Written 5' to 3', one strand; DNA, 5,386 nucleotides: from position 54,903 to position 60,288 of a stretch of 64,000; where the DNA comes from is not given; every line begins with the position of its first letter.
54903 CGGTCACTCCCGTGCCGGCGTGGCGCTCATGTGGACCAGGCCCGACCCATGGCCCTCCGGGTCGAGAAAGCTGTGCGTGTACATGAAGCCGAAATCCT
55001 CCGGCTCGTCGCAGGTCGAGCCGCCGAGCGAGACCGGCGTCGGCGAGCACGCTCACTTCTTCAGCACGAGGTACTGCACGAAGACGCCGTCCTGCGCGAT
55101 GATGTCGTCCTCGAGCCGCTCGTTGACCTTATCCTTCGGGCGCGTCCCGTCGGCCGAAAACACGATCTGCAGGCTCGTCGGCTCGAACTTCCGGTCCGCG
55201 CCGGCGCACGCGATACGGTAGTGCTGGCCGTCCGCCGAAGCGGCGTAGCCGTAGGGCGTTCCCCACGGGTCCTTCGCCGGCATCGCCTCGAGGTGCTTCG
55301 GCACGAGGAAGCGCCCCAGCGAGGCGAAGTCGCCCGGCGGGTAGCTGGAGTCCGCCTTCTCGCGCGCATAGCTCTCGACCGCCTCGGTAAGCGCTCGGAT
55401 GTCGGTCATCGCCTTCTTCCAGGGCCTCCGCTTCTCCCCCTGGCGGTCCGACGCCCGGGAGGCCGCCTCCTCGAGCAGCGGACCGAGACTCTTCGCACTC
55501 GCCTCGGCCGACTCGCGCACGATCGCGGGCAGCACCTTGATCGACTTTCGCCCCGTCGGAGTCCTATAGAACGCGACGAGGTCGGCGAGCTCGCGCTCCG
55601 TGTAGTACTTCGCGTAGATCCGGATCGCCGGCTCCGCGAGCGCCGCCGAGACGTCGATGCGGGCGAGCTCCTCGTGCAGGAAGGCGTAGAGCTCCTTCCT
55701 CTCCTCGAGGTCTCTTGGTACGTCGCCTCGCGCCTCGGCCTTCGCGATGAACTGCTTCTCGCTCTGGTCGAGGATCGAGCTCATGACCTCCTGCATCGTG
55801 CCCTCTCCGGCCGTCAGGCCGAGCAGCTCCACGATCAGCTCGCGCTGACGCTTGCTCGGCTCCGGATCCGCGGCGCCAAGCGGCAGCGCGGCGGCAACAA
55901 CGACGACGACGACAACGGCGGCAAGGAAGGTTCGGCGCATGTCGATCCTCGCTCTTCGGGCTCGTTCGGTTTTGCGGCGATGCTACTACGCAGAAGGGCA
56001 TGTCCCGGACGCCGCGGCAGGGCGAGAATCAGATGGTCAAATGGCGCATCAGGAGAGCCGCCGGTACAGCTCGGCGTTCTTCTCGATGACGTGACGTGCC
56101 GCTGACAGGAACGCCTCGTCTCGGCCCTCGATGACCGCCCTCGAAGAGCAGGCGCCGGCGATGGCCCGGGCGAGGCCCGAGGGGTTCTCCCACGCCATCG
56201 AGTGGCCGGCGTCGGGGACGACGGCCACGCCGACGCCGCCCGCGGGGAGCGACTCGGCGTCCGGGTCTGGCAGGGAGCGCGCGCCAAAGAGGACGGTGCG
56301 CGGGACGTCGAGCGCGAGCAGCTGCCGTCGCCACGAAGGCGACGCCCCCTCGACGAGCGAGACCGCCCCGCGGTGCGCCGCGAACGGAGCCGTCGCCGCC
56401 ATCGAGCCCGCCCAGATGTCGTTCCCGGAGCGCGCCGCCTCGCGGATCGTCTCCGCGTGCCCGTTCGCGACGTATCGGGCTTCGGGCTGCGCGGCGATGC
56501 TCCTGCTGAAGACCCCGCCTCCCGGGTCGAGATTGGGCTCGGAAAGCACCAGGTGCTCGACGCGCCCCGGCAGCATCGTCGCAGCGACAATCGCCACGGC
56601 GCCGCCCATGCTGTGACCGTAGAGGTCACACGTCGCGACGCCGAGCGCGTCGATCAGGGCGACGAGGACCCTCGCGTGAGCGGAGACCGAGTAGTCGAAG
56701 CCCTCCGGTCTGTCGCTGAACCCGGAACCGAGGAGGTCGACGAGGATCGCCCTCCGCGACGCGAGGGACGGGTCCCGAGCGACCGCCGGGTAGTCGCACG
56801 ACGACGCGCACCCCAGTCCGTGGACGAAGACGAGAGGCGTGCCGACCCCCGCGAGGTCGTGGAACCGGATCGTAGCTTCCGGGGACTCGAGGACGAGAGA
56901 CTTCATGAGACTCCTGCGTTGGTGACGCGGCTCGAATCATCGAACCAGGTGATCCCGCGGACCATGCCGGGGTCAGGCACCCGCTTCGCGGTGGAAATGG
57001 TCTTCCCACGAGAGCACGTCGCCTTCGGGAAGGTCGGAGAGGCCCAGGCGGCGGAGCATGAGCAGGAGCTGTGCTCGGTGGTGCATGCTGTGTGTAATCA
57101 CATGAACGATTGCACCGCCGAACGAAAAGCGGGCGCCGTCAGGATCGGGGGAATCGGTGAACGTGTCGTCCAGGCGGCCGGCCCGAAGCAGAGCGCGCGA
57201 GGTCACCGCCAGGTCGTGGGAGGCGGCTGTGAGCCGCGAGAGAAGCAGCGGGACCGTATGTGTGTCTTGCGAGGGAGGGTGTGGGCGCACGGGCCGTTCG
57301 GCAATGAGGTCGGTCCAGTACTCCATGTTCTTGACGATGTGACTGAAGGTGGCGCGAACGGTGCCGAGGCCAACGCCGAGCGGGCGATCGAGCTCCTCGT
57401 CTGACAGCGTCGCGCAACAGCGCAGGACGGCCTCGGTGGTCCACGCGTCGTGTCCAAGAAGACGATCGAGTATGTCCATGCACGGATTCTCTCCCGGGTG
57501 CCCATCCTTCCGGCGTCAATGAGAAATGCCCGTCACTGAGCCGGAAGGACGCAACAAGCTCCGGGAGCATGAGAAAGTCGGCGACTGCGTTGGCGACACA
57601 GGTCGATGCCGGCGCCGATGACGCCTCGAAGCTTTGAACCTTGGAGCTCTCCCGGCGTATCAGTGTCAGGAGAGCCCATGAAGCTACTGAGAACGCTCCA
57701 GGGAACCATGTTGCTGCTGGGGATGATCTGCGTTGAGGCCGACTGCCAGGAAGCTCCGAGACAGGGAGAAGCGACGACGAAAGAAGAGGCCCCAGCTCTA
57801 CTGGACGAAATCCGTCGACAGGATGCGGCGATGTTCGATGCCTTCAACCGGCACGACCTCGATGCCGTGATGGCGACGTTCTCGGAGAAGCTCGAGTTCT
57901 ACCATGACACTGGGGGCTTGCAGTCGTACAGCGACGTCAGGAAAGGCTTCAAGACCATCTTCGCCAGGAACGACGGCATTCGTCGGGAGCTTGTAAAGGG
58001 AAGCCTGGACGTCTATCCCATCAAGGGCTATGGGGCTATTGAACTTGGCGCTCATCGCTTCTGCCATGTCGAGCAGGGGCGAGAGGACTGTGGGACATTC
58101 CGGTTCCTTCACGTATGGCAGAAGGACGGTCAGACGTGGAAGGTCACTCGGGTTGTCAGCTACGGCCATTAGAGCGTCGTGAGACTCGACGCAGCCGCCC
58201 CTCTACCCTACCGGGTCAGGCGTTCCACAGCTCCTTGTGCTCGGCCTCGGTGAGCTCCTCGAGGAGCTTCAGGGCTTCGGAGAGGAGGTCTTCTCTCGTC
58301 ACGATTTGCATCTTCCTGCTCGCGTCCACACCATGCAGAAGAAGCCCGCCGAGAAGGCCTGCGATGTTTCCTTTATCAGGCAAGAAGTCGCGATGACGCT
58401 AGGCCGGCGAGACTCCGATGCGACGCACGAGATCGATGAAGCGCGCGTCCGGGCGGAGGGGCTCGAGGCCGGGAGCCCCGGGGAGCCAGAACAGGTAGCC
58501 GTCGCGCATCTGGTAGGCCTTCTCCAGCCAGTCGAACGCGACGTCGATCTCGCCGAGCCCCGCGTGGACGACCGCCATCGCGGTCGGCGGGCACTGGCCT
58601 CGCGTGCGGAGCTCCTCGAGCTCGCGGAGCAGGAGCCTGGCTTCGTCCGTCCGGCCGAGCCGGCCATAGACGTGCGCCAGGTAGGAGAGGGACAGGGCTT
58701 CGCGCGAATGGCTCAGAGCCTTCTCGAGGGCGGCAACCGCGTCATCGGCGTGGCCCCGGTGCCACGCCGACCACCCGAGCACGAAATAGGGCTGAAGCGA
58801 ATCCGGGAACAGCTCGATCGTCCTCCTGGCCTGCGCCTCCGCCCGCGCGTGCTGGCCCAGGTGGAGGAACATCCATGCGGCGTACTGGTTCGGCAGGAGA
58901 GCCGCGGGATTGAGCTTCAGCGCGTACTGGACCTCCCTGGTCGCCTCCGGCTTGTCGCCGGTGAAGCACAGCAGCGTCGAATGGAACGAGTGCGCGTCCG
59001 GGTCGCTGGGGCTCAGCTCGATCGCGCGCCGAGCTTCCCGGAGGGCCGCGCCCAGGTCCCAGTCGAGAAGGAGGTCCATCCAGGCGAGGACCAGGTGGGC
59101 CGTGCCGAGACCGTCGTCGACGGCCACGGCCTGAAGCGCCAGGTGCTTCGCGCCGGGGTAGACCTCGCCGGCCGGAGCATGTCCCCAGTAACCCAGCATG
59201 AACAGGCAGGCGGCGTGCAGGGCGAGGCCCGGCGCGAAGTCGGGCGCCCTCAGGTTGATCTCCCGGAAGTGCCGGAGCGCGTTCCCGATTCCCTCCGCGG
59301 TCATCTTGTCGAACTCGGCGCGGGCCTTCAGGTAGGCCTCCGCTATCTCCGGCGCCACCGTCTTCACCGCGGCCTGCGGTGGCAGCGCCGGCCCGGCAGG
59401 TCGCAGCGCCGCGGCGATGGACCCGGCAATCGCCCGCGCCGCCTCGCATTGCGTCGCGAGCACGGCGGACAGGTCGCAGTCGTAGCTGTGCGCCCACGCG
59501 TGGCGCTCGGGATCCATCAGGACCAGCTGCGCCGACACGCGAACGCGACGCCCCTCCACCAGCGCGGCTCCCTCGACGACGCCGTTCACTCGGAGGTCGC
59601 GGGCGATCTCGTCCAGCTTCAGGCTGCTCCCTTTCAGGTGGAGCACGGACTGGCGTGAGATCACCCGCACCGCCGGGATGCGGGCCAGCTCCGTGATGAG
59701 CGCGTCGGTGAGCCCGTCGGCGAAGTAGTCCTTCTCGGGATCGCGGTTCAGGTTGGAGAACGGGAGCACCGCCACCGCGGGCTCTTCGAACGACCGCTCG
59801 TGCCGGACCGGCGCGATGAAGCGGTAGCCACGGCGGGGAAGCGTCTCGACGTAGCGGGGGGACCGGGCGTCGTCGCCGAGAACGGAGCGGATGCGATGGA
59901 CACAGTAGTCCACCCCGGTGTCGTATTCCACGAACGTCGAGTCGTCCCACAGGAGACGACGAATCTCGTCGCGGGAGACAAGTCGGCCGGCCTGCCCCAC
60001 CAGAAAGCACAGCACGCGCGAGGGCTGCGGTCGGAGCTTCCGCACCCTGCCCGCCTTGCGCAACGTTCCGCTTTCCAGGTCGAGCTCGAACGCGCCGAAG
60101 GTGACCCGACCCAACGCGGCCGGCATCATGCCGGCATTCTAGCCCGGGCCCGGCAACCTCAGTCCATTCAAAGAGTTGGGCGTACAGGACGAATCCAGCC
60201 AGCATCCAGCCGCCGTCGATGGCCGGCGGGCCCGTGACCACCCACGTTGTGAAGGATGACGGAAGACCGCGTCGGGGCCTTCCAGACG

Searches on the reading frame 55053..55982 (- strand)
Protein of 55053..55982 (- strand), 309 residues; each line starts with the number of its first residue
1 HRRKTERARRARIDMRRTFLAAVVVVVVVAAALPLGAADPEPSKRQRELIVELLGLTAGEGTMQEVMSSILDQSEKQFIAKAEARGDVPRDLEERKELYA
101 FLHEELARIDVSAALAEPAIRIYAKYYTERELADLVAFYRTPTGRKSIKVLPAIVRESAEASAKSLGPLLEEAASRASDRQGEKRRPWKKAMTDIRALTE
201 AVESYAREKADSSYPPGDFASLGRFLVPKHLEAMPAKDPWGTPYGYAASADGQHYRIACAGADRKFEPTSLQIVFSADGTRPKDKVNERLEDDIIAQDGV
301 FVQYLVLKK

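Call 9: search_protein_families(library=pfam, proteins=[window:55053-55982:-], max_evalue=0.001)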
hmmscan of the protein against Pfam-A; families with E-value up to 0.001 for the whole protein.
window:55053-55982:- (309 aa): 2 families
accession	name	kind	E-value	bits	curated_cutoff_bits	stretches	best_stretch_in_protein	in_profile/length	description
PF09832.14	DUF2059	-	9.8e-15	54.8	23.6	1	117-169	5-57/60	Uncharacterized protein conserved in bacteria (DUF2059)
PF08334.16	T2SSG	-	0.00014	22.3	21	0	231-265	61-95/108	Type II secretion system (T2SS), protein G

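Call 86: search_protein_families(library=padloc, proteins=[window:55053-55940:-], max_evalue=0.001)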
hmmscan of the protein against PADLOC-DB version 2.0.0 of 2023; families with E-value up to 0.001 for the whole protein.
window:55053-55940:- (295 aa): 0 families

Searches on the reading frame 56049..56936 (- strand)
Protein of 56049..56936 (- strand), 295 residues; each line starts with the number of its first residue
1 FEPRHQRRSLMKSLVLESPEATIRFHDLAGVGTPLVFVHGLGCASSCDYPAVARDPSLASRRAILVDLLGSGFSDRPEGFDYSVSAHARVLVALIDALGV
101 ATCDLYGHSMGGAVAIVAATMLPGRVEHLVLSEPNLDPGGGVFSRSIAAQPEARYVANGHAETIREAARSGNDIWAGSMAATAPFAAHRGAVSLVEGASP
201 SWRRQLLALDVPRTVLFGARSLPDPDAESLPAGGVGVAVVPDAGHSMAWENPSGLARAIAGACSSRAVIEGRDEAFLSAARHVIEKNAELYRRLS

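Call 9: search_protein_families(library=pfam, proteins=[window:56049-56936:-], max_evalue=0.001)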
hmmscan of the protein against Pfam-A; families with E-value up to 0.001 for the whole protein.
window:56049-56936:- (295 aa): 3 families
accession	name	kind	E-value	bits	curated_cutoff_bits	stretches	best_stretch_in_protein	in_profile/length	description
PF00561.26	Abhydrolase_1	-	6.6e-18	65.7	25.8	1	34-150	2-110/245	alpha/beta hydrolase fold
PF12697.13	Abhydrolase_6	-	3.1e-15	57.9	26.3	1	35-258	1-217/217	Alpha/beta hydrolase family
PF12146.15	Hydrolase_4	-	5.7e-08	32.8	27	1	35-141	7-116/239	Serine aminopeptidase, S33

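Call 86: search_protein_families(library=padloc, proteins=[window:56049-56906:-], max_evalue=0.001)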
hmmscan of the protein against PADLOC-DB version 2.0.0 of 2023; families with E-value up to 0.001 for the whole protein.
window:56049-56906:- (285 aa): 0 families

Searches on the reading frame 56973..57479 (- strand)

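Call 41: search_protein_families(library=pfam, proteins=[window:56973-57479:-], max_evalue=0.001)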
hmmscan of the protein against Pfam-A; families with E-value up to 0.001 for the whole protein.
window:56973-57479:- (168 aa): 3 families
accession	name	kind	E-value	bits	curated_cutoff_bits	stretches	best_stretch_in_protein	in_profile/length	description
PF05163.17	DinB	-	3.6e-17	63.3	23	1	6-148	7-148/165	DinB family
PF12867.12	DinB_2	-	1.6e-10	41.9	24.8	1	14-138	5-128/128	DinB superfamily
PF04978.18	MST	-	3e-05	24.9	27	1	15-137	10-139/149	Mycothiol-S-transferase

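Call 86: search_protein_families(library=padloc, proteins=[window:56973-57479:-], max_evalue=0.001)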
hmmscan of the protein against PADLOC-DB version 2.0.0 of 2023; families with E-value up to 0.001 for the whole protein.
window:56973-57479:- (168 aa): 0 families

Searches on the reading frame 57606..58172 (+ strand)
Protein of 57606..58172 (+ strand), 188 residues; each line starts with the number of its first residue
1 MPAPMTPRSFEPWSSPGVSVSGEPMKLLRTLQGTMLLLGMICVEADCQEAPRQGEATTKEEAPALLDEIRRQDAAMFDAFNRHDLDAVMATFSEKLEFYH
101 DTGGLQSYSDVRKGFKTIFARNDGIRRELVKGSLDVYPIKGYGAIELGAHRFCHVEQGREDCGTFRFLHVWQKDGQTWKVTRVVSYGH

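Call 41: search_protein_families(library=pfam, proteins=[window:57606-58172:+], max_evalue=0.001)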
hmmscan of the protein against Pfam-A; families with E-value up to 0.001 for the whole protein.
window:57606-58172:+ (188 aa): 3 families
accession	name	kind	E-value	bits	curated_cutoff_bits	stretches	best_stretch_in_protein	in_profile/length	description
PF14534.12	DUF4440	-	6e-13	49.6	25.2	1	69-180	1-107/107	Domain of unknown function (DUF4440)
PF12680.13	SnoaL_2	-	2.3e-06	28.6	27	1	75-128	3-56/102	SnoaL-like domain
PF13474.12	SnoaL_3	-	3.3e-06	27.9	22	1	74-181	6-112/121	SnoaL-like domain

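Call 86: search_protein_families(library=padloc, proteins=[window:57606-58172:+], max_evalue=0.001)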
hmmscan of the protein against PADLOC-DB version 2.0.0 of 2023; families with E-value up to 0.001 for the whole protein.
window:57606-58172:+ (188 aa): 0 families

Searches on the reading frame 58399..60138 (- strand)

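Call 9: search_protein_families(library=pfam, proteins=[window:58399-60138:-], max_evalue=0.001)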
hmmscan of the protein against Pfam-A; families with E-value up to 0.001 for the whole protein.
window:58399-60138:- (579 aa): 12 families
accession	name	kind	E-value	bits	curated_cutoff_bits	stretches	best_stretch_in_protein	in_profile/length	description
PF00486.34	Trans_reg_C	-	6.5e-14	52.2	26.2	1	34-107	5-77/77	Transcriptional regulatory protein, C terminal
PF07719.23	TPR_2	-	2.1e-13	49.7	27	0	451-477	4-30/34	Tetratricopeptide repeat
PF13428.12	TPR_14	-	5.1e-09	36.4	23.5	0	419-455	6-42/44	Tetratricopeptide repeat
PF13424.12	TPR_12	-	9.9e-08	32.5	30.1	0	418-479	8-76/77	Tetratricopeptide repeat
PF13181.12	TPR_8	-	4.3e-07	30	25.7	0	450-476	3-29/34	Tetratricopeptide repeat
PF13374.12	TPR_10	-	2.4e-06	27.8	27.5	0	481-506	2-27/42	Tetratricopeptide repeat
PF14559.12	TPR_19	-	2.7e-06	28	25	1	460-507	3-51/68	Tetratricopeptide repeat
PF13431.12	TPR_17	-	8.6e-06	26.1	24.4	0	481-501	13-33/34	Tetratricopeptide repeat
PF13174.12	TPR_6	-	3e-05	24.8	26.3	0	419-447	5-33/33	Tetratricopeptide repeat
PF00515.34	TPR_1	-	3e-05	24.1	27.8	0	482-500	2-20/34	Tetratricopeptide repeat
PF13432.12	TPR_16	-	9e-05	23.3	32.7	1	425-475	8-58/65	Tetratricopeptide repeat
PF07721.20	TPR_4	-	0.00012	22.8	27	0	451-472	4-25/26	Tetratricopeptide repeat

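Call 86: search_protein_families(library=padloc, proteins=[window:58399-60129:-], max_evalue=0.001)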
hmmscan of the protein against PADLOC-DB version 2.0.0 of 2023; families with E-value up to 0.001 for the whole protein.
window:58399-60129:- (576 aa): 0 families
